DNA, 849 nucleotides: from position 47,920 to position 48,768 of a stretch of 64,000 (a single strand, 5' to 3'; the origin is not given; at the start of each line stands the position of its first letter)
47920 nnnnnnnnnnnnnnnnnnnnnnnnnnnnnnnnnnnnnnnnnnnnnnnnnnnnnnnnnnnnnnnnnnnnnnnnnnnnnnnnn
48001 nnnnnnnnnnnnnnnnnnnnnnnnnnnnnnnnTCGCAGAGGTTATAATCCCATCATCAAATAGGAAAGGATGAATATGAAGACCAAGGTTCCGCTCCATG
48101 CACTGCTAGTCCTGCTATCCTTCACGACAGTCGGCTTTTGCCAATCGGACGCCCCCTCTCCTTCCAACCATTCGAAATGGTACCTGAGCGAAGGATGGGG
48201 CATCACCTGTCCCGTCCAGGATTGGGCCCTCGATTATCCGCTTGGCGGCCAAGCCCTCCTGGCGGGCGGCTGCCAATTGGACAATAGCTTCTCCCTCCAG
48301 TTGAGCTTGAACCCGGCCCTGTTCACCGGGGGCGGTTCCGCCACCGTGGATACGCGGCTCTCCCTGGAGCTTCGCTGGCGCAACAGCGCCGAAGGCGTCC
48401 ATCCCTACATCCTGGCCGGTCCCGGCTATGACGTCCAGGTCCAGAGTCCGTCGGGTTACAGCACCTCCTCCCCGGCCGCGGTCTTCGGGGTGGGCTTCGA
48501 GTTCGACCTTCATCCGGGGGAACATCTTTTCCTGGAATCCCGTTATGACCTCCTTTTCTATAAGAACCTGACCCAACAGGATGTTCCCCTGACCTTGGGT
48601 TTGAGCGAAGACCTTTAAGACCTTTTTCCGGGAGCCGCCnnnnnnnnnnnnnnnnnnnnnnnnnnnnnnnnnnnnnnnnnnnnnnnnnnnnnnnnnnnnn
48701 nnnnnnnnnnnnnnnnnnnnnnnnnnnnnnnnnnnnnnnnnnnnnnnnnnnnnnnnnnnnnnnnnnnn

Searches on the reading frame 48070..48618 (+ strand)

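Call 30: search_protein_families(library=pfam, proteins=[window:48070-48618:+], max_evalue=0.001)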
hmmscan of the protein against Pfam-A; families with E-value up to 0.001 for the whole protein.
window:48070-48618:+ (182 aa): 1 family
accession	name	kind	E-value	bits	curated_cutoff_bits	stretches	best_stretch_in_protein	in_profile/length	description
PF13505.12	OMP_b-brl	-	2e-05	25.3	28.7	1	18-176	3-171/175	Outer membrane protein beta-barrel domain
